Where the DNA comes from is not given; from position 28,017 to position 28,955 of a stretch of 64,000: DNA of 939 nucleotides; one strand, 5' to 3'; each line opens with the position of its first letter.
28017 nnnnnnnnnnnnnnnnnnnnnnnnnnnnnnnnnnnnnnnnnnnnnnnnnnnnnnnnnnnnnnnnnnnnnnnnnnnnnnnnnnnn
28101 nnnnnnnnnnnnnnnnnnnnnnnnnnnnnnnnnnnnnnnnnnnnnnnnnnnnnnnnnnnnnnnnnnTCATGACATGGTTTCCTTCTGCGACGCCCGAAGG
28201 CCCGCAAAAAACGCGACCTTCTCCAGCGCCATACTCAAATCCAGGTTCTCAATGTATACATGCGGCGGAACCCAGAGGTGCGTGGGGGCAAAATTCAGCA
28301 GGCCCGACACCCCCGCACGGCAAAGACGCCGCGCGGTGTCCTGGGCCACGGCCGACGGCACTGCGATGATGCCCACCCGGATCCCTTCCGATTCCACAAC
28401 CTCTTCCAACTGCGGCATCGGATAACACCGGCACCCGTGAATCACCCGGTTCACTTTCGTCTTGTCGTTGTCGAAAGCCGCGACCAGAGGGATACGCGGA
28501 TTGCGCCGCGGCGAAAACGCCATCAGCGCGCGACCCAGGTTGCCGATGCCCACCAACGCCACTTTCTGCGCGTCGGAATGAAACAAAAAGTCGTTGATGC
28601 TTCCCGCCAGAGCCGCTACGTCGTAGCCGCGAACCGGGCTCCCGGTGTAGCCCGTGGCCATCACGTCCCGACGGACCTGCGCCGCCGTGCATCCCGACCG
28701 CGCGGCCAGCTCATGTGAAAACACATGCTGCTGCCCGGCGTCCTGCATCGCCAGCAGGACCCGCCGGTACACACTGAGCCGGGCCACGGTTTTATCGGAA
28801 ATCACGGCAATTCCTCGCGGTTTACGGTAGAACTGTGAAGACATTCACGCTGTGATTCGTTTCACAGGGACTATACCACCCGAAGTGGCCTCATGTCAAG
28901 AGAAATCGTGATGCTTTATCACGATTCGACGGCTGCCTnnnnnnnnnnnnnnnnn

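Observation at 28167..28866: Two tandem Rex operators at the head of a rex-hydC-hydB-hydA-sensor operon; annotated ATG start of rex lies inside operator 1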

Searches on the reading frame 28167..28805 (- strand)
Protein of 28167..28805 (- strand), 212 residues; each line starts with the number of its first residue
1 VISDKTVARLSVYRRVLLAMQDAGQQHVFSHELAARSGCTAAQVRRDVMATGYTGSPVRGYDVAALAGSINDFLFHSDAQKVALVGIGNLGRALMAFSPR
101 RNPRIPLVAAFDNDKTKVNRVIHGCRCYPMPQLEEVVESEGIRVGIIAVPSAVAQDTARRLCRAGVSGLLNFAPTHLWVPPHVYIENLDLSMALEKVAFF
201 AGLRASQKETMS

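Call 3: search_protein_families(library=pfam, proteins=[window:28167-28805:-])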
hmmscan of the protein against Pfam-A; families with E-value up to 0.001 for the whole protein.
window:28167-28805:- (212 aa): 3 families
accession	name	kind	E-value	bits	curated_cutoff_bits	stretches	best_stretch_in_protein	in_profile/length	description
PF02629.25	CoA_binding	-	1.5e-16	61.3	22.3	1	79-174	3-96/97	CoA binding domain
PF06971.19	Put_DNA-bind_N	-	4.1e-14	52.8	27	1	2-47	2-47/49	Putative DNA-binding protein N-terminus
PF01408.29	GFO_IDH_MocA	-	6.4e-06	27.3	24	1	81-166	2-87/120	Oxidoreductase family, NAD-binding Rossmann fold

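Call 6: find_homologous_proteins(query=window:28167-28805:-)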
Query window:28167-28805:- (212 aa): 2920 proteins with E <= 0.001 among 3966 candidates; the best 120 are listed.
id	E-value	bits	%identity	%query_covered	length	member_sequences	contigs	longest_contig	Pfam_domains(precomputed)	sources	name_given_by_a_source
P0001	2.4e-135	466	100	100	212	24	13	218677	PF02629.26,PF06971.20,PF01408.29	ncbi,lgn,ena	ncbi:MAG: redox-sensing transcriptional repressor Rex [Candidatus Hydrogenedentales bacterium]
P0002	1.4e-117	408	85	100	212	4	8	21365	PF02629.26,PF06971.20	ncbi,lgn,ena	-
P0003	5.6e-116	403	85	100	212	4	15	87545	PF02629.26,PF06971.20,PF01408.29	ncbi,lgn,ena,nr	ncbi:MAG TPA: redox-sensing transcriptional repressor Rex [Candidatus Hydrogenedentes bacterium]|nr:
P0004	5.5e-114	397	83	100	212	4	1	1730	PF02629.26,PF06971.20,PF01408.29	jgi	jgi:redox-sensing transcriptional repressor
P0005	4.1e-113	394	82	100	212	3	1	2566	PF02629.26,PF06971.20,PF01408.29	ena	-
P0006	9.3e-91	321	67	99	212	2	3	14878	PF02629.26,PF06971.20,PF01408.29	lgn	-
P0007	4.9e-78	279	61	99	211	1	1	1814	PF02629.26,PF06971.20,PF01408.29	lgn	-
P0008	8.9e-77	275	60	99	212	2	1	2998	PF02629.26,PF06971.20,PF01408.29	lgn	-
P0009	1.0e-75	272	59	98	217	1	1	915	PF02629.26,PF06971.20,PF01408.29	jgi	jgi:redox-sensing transcriptional repressor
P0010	1.0e-75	272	62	95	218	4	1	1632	PF02629.26,PF06971.20,PF01408.29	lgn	-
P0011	1.1e-75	272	61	95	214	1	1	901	PF02629.26,PF06971.20,PF01408.29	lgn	-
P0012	3.2e-75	270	59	98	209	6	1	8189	PF02629.26,PF06971.20,PF01408.29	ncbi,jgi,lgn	-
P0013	9.7e-75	269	58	98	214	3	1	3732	PF02629.26,PF06971.20,PF01408.29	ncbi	-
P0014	2.0e-74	268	58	99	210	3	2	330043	PF02629.26,PF06971.20,PF01408.29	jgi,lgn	jgi:redox-sensing transcriptional repressor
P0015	2.1e-74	267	60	95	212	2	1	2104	PF02629.26,PF06971.20,PF01408.29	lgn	-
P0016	2.5e-74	267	58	99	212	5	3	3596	PF02629.26,PF06971.20,PF01408.29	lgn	-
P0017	2.6e-74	267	59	95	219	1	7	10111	PF02629.26,PF06971.20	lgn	-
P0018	4.3e-74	266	58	99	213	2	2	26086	PF02629.26,PF06971.20,PF01408.29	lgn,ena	-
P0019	6.3e-74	266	61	95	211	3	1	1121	PF02629.26,PF06971.20,PF01408.29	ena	-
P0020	9.8e-74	265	59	99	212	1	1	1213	PF02629.26,PF06971.20,PF01408.29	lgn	-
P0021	1.2e-73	265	61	95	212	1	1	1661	PF02629.26,PF06971.20,PF01408.29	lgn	-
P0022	2.1e-73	264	58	99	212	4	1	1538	PF02629.26,PF06971.20,PF01408.29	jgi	-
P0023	3.3e-73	264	58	99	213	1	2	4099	PF02629.26,PF06971.20,PF01408.29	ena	-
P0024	7.4e-73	262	56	100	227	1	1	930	PF02629.26,PF06971.20,PF01408.29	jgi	-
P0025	1.5e-72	261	60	94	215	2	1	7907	PF02629.26,PF06971.20,PF01408.29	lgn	-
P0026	3.1e-72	260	60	95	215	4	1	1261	PF02629.26,PF06971.20,PF01408.29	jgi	jgi:redox-sensing transcriptional repressor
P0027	3.2e-72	260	59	94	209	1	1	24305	PF02629.26,PF06971.20,PF01408.29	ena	-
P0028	4.4e-72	260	56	99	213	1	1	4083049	PF02629.26,PF06971.20,PF01408.29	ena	-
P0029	6.9e-72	259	58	95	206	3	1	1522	PF02629.26,PF06971.20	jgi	-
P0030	9.0e-72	259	58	98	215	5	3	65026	PF02629.26,PF06971.20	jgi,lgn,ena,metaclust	metaclust:\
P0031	1.0e-71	259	57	100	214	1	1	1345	PF02629.26,PF06971.20,PF01408.29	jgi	jgi:redox-sensing transcriptional repressor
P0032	1.2e-71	258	60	94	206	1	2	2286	PF02629.26,PF06971.20,PF01408.29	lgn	-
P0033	1.4e-71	258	58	95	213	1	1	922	PF02629.26,PF06971.20,PF01408.29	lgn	-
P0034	2.3e-71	258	58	94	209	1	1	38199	PF02629.26,PF06971.20,PF01408.29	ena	-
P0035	2.7e-71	257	56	98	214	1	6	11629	PF02629.26,PF06971.20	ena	-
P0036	2.7e-71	257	58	98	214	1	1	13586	PF02629.26,PF06971.20,PF01408.29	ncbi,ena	-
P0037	4.2e-71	257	57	94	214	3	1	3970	PF02629.26,PF06971.20,PF01408.29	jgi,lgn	-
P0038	5.8e-71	256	58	98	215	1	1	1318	PF02629.26,PF06971.20,PF01408.29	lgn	-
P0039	6.0e-71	256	60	94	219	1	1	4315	PF02629.26,PF06971.20,PF01408.29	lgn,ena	-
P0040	6.1e-71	256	58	99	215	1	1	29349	PF02629.26,PF06971.20,PF01408.29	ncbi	-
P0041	6.4e-71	256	58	94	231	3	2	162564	PF02629.26,PF06971.20,PF01408.29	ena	-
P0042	7.5e-71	256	58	98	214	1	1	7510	PF02629.26,PF06971.20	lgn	-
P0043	7.8e-71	256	57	100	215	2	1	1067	PF02629.26,PF06971.20,PF01408.29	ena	-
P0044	9.7e-71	255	60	94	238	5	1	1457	PF02629.26,PF06971.20,PF01408.29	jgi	jgi:redox-sensing transcriptional repressor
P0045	9.8e-71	255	61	95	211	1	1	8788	PF02629.26,PF06971.20,PF01408.29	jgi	jgi:redox-sensing transcriptional repressor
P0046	2.2e-70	254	59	94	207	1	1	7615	PF02629.26,PF06971.20,PF01408.29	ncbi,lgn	-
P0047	2.2e-70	254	58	94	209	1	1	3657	PF02629.26,PF06971.20,PF01408.29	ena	-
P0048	3.5e-70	254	60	95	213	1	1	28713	PF02629.26,PF06971.20,PF01408.29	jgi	jgi:redox-sensing transcriptional repressor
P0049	3.5e-70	254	60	95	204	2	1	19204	PF02629.26,PF06971.20,PF01408.29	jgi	-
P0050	3.7e-70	254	59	98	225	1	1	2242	PF02629.26,PF06971.20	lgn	-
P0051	4.6e-70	253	60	94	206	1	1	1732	PF02629.26,PF06971.20,PF01408.29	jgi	-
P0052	6.0e-70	253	59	94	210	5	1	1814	PF02629.26,PF06971.20,PF01408.29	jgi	-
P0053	6.0e-70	253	60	92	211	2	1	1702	PF02629.26,PF06971.20,PF01408.29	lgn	-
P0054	7.1e-70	253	60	94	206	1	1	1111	PF02629.26,PF06971.20,PF01408.29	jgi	-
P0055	9.0e-70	252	59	97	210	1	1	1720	PF02629.26,PF06971.20,PF01408.29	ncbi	-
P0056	1.2e-69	252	56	95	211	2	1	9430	PF02629.26,PF06971.20,PF01408.29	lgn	-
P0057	1.3e-69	252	57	96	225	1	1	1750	PF02629.26,PF06971.20,PF01408.29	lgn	-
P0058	1.4e-69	252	56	100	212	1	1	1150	PF02629.26,PF06971.20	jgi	jgi:redox-sensing transcriptional repressor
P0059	1.6e-69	252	61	95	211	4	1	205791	PF02629.26,PF06971.20,PF01408.29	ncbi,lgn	-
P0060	1.7e-69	251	57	94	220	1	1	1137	PF02629.26,PF06971.20,PF01408.29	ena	-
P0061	1.8e-69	251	59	94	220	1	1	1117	PF02629.26,PF06971.20,PF01408.29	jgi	-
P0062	1.9e-69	251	59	95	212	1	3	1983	PF02629.26,PF06971.20,PF01408.29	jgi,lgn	jgi:redox-sensing transcriptional repressor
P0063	2.0e-69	251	59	95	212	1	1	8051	PF02629.26,PF06971.20,PF01408.29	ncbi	-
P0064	2.0e-69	251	58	94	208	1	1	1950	PF02629.26,PF06971.20,PF01408.29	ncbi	-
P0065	2.1e-69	251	55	98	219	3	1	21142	PF02629.26,PF06971.20,PF01408.29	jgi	-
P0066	2.3e-69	251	59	95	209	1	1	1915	PF02629.26,PF06971.20,PF01408.29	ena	-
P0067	3.3e-69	250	57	98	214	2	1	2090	PF02629.26,PF06971.20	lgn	-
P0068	3.4e-69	250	57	95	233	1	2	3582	PF02629.26,PF06971.20,PF01408.29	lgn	-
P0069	4.2e-69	250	58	99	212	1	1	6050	PF02629.26,PF06971.20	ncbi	-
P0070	9.6e-69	249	58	94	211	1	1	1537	PF02629.26,PF06971.20,PF01408.29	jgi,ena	-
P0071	1.4e-68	248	58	94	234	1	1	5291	PF02629.26,PF06971.20,PF01408.29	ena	-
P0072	1.5e-68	248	55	100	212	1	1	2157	PF02629.26,PF06971.20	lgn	-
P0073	1.6e-68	248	56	94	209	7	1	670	PF02629.26,PF06971.20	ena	-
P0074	3.2e-68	247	59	95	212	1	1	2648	PF02629.26,PF06971.20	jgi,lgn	jgi:redox-sensing transcriptional repressor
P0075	3.2e-68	247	57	97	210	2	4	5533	PF02629.26,PF06971.20,PF01408.29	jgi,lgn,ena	-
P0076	3.6e-68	247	59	94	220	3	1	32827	PF02629.26,PF06971.20,PF01408.29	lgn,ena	-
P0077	4.4e-68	247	54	99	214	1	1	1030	PF02629.26,PF06971.20,PF01408.29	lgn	-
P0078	5.4e-68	247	58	97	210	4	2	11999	PF02629.26,PF06971.20,PF01408.29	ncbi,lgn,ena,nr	ncbi:MAG TPA: redox-sensing transcriptional repressor Rex [Planctomycetota bacterium]|nr:redox-sensi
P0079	5.5e-68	246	58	95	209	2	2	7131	PF02629.26,PF06971.20,PF01408.29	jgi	-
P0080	5.6e-68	246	57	98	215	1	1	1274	PF02629.26,PF06971.20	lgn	-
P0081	7.8e-68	246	58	95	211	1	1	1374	PF02629.26,PF06971.20,PF01408.29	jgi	jgi:redox-sensing transcriptional repressor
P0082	9.1e-68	246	56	99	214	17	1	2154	PF02629.26,PF06971.20,PF01408.29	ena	-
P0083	9.4e-68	246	56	94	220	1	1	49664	PF02629.26,PF06971.20,PF01408.29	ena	-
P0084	1.1e-67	246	55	97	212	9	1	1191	PF02629.26,PF06971.20,PF01408.29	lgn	-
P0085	1.1e-67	246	56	98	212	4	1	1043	PF02629.26,PF06971.20,PF01408.29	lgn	-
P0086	1.2e-67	245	55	98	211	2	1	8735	PF02629.26,PF06971.20,PF01408.29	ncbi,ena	-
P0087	1.2e-67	245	55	99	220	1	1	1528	PF02629.26,PF06971.20,PF01408.29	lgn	-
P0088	1.2e-67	245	55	95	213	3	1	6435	PF02629.26,PF06971.20,PF01408.29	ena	-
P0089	1.3e-67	245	57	98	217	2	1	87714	PF02629.26,PF06971.20,PF01408.29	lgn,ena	-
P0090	1.4e-67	245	57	95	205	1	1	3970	PF02629.26,PF06971.20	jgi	jgi:redox-sensing transcriptional repressor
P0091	1.5e-67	245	57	95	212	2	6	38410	PF02629.26,PF06971.20,PF01408.29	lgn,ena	-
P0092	1.6e-67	245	55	99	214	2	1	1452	PF02629.26,PF06971.20,PF01408.29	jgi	jgi:redox-sensing transcriptional repressor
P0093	1.6e-67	245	56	94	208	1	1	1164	PF02629.26,PF06971.20,PF01408.29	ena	-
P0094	1.7e-67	245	56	95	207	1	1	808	PF02629.26,PF06971.20,PF01408.29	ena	-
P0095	1.9e-67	245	56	99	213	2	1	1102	PF02629.26,PF06971.20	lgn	-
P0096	2.3e-67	244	56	99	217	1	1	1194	PF02629.26,PF06971.20,PF01408.29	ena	-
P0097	2.4e-67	244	56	99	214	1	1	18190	PF02629.26,PF06971.20,PF01408.29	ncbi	-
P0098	2.5e-67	244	56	100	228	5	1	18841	PF02629.26,PF06971.20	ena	-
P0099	3.0e-67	244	58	95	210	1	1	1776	PF02629.26,PF06971.20,PF01408.29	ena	-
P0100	3.2e-67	244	54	99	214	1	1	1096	PF02629.26,PF06971.20,PF01408.29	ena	-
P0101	3.7e-67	244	57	100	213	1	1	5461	PF02629.26,PF06971.20,PF01408.29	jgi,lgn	jgi:redox-sensing transcriptional repressor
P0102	3.7e-67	244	54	99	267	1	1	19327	PF02629.26,PF06971.20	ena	-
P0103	4.5e-67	244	55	99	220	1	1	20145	PF02629.26,PF06971.20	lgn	-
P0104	5.3e-67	243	57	95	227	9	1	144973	PF02629.26,PF06971.20,PF01408.29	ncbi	-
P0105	5.6e-67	243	57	95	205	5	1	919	PF02629.26,PF06971.20,PF01408.29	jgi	jgi:redox-sensing transcriptional repressor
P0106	6.0e-67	243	56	95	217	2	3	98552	PF02629.26,PF06971.20,PF01408.29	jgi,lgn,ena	jgi:redox-sensing transcriptional repressor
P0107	6.1e-67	243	57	98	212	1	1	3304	PF02629.26,PF06971.20,PF01408.29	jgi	jgi:redox-sensing transcriptional repressor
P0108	6.2e-67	243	54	99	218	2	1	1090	PF02629.26,PF06971.20,PF01408.29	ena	-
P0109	6.9e-67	243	55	94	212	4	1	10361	PF02629.26,PF06971.20,PF01408.29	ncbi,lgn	-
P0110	7.1e-67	243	59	95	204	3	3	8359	PF02629.26,PF06971.20,PF01408.29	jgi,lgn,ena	-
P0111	8.1e-67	243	55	95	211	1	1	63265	PF02629.26,PF06971.20,PF01408.29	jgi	jgi:redox-sensing transcriptional repressor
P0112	1.0e-66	242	56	95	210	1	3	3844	PF02629.26,PF06971.20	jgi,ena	-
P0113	1.1e-66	242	57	98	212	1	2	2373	PF02629.26,PF06971.20,PF01408.29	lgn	-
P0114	1.1e-66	242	56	99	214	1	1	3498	PF02629.26,PF06971.20,PF01408.29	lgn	-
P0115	1.2e-66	242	57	98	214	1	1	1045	PF02629.26,PF06971.20,PF01408.29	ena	-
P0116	1.4e-66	242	57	95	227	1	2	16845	PF02629.26,PF06971.20,PF01408.29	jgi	jgi:redox-sensing transcriptional repressor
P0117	1.7e-66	242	55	95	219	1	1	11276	PF02629.26,PF06971.20,PF01408.29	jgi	jgi:redox-sensing transcriptional repressor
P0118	2.0e-66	241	55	94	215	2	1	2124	PF02629.26,PF06971.20,PF01408.29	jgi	jgi:redox-sensing transcriptional repressor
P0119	2.1e-66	241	57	94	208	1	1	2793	PF02629.26,PF06971.20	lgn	-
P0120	2.2e-66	241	55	98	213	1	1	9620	PF02629.26,PF06971.20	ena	-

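Call 7: find_related_loci(query=window:28167-28805:-, collection=genome_contigs, flank=10000)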
Query window:28167-28805:- (212 aa) in genome_contigs; peptide patterns used: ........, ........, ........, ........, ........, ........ (x = any residue, [..] = any of these).
349 stretches matched a pattern; 14 encode a relative of the query (tblastn E <= 1e-3); 13 distinct loci.
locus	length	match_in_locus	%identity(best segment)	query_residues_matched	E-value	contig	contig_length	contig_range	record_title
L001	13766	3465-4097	97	1-211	2e-139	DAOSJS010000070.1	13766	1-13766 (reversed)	MAG TPA_asm: Candidatus Hydrogenedentota bacterium isolate AMR_MDS_1669 NODE_4546_length_13766_cov_5.283057, whole genom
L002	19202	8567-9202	93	1-212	8e-134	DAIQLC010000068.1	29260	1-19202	MAG TPA_asm: Candidatus Hydrogenedentota bacterium isolate CTOTU19843 NODE_1450_length_29260_cov_18.419962, whole genome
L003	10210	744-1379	85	1-212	8e-126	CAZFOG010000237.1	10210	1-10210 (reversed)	MAG TPA_asm: uncultured Nitrospiraceae bacterium isolate SRP192927_co6_479 genome assembly, contig: NODE_16875_length_10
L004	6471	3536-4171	80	1-212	9e-118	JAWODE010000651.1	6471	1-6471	MAG: Candidatus Hydrogenedentota bacterium isolate BLK5-2.bin.115 k191_1303853, whole genome shotgun sequence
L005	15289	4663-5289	92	1-209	2e-130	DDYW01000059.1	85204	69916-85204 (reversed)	MAG TPA_asm: Candidatus Hydrogenedentes bacterium UBA2224 UBA2224_contig_24484, whole genome shotgun sequence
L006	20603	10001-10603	41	2-202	7e-43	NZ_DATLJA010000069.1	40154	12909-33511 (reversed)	MAG: Desulfitobacterium sp. isolate SMAG_U13683 k141_22933, whole genome shotgun sequence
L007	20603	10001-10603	41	2-202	4e-39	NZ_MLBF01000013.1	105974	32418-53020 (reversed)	Desulfosporosinus metallidurans strain OL contig00013, whole genome shotgun sequence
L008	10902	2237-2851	41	2-206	7e-37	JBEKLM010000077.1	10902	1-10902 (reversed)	MAG: Verrucomicrobiia bacterium isolate SPRUCE 370 SPRUCE_370_77, whole genome shotgun sequence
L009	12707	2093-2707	40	2-206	1e-36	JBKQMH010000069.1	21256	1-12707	MAG: Verrucomicrobiia bacterium isolate CRr3G3H3I__bin_98 CRr3G3H3I_000000104289, whole genome shotgun sequence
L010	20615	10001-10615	40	2-206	3e-34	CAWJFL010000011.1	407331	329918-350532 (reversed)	MAG: uncultured Verrucomicrobiae bacterium isolate MFD09222.bin.2.60 genome assembly, contig: contig_67822, whole genome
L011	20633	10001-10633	39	2-212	1e-33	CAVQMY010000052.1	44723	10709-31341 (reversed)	MAG: uncultured Verrucomicrobiae bacterium isolate MFD00082.bin.2.52 genome assembly, contig: contig_27793, whole genome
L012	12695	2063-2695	39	2-212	2e-33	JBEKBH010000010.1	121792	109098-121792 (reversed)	MAG: Verrucomicrobiia bacterium isolate SPRUCE 131 SPRUCE_131_10, whole genome shotgun sequence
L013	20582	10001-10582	30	2-193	2e-25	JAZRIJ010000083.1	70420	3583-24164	MAG: Eubacteriales bacterium isolate T1900045475_YK20190169.MAGScoT_cleanbin_000017 SGB_7260_k141_2782756, whole genome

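Call 12: find_encoding_contigs(protein=P0006, flank=10000, max_places=2)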
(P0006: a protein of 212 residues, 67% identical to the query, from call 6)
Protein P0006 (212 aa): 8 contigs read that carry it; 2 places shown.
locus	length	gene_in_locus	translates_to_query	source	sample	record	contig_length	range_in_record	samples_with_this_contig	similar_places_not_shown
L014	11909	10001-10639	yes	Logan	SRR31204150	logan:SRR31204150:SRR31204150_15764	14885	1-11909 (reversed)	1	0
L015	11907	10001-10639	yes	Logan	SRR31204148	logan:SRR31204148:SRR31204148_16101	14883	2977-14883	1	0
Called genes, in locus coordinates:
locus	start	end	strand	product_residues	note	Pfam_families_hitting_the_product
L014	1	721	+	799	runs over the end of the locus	PF13426:PAS_9, PF00989:PAS, PF08448:PAS_4, PF08447:PAS_3, PF01590:GAF, PF13426:PAS_9, PF08447:PAS_3, PF07730:HisKA_3, +7 more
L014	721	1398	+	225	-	PF00072:Response_reg, PF08281:Sigma70_r4_2 (faint), PF00196:GerE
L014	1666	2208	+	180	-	-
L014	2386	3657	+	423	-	PF01041:DegT_DnrJ_EryC1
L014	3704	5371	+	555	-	PF13646:HEAT_2, PF03130:HEAT_PBS (faint), PF13646:HEAT_2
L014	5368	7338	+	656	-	-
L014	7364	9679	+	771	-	PF03130:HEAT_PBS (faint), PF13646:HEAT_2, PF26549:Tricorn_N (faint), PF07676:PD40 (faint), PF18582:HZS_alpha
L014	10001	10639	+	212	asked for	PF06971:Put_DNA-bind_N, PF01408:GFO_IDH_MocA (weak), PF02629:CoA_binding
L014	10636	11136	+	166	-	PF01257:2Fe-2S_thioredx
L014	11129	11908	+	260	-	?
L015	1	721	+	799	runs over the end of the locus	PF13426:PAS_9, PF08448:PAS_4, PF08447:PAS_3, PF01590:GAF, PF13426:PAS_9, PF08447:PAS_3, PF07730:HisKA_3, PF02518:HATPase_c, +7 more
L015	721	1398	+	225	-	PF00072:Response_reg, PF08281:Sigma70_r4_2 (faint), PF00196:GerE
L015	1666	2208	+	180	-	-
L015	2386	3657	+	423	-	PF01041:DegT_DnrJ_EryC1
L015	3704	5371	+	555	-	PF13646:HEAT_2, PF03130:HEAT_PBS (faint), PF13646:HEAT_2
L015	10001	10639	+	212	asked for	PF06971:Put_DNA-bind_N, PF01408:GFO_IDH_MocA (weak), PF02629:CoA_binding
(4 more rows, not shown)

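Call 13: find_encoding_contigs(protein=P0014, flank=10000, max_places=1)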
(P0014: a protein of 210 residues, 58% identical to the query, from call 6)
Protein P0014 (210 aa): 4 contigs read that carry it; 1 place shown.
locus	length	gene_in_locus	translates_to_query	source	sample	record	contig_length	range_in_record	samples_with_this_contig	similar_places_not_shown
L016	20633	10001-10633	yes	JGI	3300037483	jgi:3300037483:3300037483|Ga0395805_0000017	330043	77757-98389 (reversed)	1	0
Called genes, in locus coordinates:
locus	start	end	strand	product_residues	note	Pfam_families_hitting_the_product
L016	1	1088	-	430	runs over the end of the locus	PF03063:Prismane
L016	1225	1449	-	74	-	-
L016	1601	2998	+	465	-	-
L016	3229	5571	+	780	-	PF19773:DUF6259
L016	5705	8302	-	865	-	PF07719:TPR_2 (faint)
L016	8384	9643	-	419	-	PF11340:DUF3142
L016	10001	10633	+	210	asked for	PF06971:Put_DNA-bind_N, PF02629:CoA_binding, PF01408:GFO_IDH_MocA (weak)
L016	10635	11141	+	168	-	PF01257:2Fe-2S_thioredx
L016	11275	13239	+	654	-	PF01512:Complex1_51K, PF10589:NADH_4Fe-4S, PF00037:Fer4 (weak), PF12838:Fer4_7 (weak), PF13187:Fer4_9, PF13237:Fer4_10 (weak), PF14697:Fer4_21, PF00037:Fer4, +2 more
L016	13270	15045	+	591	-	PF13510:Fer2_4, PF00111:Fer2, PF10588:NADH-G_4Fe-4S_3, PF12837:Fer4_6 (weak), PF12838:Fer4_7, PF22117:Fer4_Nqo3, PF02906:Fe_hyd_lg_C, PF02256:Fe_hyd_SSU, +5 more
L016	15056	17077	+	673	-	PF00037:Fer4 (faint), PF12838:Fer4_7 (weak), PF13187:Fer4_9 (weak), PF13237:Fer4_10, PF02906:Fe_hyd_lg_C, PF04060:FeS, PF00512:HisKA, PF02518:HATPase_c, +1 more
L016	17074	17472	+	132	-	PF00072:Response_reg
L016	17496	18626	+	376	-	PF00072:Response_reg, PF13581:HATPase_c_2 (faint), PF00512:HisKA, PF02518:HATPase_c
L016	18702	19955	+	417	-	PF22309:HK-GC-Chemotax_sensor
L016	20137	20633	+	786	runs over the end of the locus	PF03150:CCP_MauG, PF22842:Pel9A-like_beta_helix (weak), PF05048:NosD, PF13229:Beta_helix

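Call 14: find_encoding_contigs(protein=P0028, flank=10000, max_places=1)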
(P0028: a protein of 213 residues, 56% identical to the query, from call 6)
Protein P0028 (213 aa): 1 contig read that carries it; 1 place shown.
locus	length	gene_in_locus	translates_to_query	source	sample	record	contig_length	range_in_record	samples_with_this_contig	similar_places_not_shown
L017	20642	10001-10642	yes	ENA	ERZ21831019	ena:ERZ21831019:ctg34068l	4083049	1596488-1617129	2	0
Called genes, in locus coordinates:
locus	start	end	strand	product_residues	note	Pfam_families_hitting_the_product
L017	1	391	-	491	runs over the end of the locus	-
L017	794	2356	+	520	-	-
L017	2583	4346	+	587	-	PF16216:GxGYxYP_N (faint), PF20957:GxGYxYP_N_2nd, PF14323:GxGYxYP_C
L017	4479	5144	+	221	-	-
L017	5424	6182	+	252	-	PF08282:Hydrolase_3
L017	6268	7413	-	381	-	PF01408:GFO_IDH_MocA, PF02894:GFO_IDH_MocA_C, PF22725:GFO_IDH_MocA_C3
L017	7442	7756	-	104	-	-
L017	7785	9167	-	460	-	-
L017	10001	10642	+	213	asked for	PF06971:Put_DNA-bind_N, PF02629:CoA_binding, PF01408:GFO_IDH_MocA (weak)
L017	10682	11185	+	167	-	PF01257:2Fe-2S_thioredx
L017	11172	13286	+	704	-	PF01512:Complex1_51K, PF10589:NADH_4Fe-4S, PF12797:Fer4_2 (faint), PF00037:Fer4, PF13237:Fer4_10, PF14697:Fer4_21, PF12838:Fer4_7, PF13187:Fer4_9, +1 more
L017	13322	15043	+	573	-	PF00111:Fer2, PF13510:Fer2_4, PF10588:NADH-G_4Fe-4S_3, PF13237:Fer4_10 (weak), PF22117:Fer4_Nqo3, PF12838:Fer4_7, PF02906:Fe_hyd_lg_C, PF02256:Fe_hyd_SSU, +5 more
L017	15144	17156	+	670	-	PF13187:Fer4_9 (weak), PF13237:Fer4_10 (weak), PF25160:LdpA_Fe-S-bd (faint), PF02906:Fe_hyd_lg_C, PF04060:FeS, PF00512:HisKA, PF02518:HATPase_c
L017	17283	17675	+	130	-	PF00072:Response_reg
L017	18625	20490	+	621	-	PF22148:Fervidolysin_NPro-like, PF00082:Peptidase_S8, PF17957:Big_7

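Call 23: find_encoding_contigs(protein=P0059, flank=10000, max_places=1)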
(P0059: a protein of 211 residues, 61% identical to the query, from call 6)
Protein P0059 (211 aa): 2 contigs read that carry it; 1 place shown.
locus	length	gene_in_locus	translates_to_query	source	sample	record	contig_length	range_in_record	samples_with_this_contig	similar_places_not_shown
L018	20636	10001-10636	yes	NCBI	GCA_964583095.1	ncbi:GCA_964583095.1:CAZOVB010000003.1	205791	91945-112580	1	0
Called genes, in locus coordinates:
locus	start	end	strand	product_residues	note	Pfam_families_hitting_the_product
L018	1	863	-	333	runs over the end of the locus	PF00480:ROK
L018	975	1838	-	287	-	PF12706:Lactamase_B_2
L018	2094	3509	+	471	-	PF00884:Sulfatase, PF01663:Phosphodiest, PF16347:SGSH_C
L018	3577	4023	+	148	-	PF03692:CxxCxxCC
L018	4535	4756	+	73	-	-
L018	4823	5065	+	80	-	-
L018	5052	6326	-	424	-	PF02844:GARS_N, PF01071:GARS_A, PF02786:CPSase_L_D2 (faint), PF02843:GARS_C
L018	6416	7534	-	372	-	PF05343:Peptidase_M42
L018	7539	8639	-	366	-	PF13428:TPR_14 (faint), PF13432:TPR_16 (faint), PF14559:TPR_19 (faint), PF13174:TPR_6 (faint), PF13525:YfiO (faint)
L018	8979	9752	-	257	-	-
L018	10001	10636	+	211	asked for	PF06971:Put_DNA-bind_N, PF01408:GFO_IDH_MocA (weak), PF02629:CoA_binding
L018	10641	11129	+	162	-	PF01257:2Fe-2S_thioredx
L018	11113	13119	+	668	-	PF01512:Complex1_51K, PF10589:NADH_4Fe-4S, PF00037:Fer4 (weak), PF12838:Fer4_7, PF13187:Fer4_9 (weak), PF13237:Fer4_10, PF14697:Fer4_21, PF00037:Fer4 (weak), +2 more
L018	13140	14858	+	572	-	PF00111:Fer2, PF13510:Fer2_4, PF10588:NADH-G_4Fe-4S_3, PF14697:Fer4_21 (weak), PF22117:Fer4_Nqo3, PF12838:Fer4_7, PF02906:Fe_hyd_lg_C, PF02256:Fe_hyd_SSU, +4 more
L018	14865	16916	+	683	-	PF00037:Fer4 (faint), PF12838:Fer4_7 (weak), PF13187:Fer4_9 (weak), PF13237:Fer4_10, PF02906:Fe_hyd_lg_C, PF04060:FeS, PF00512:HisKA, PF02518:HATPase_c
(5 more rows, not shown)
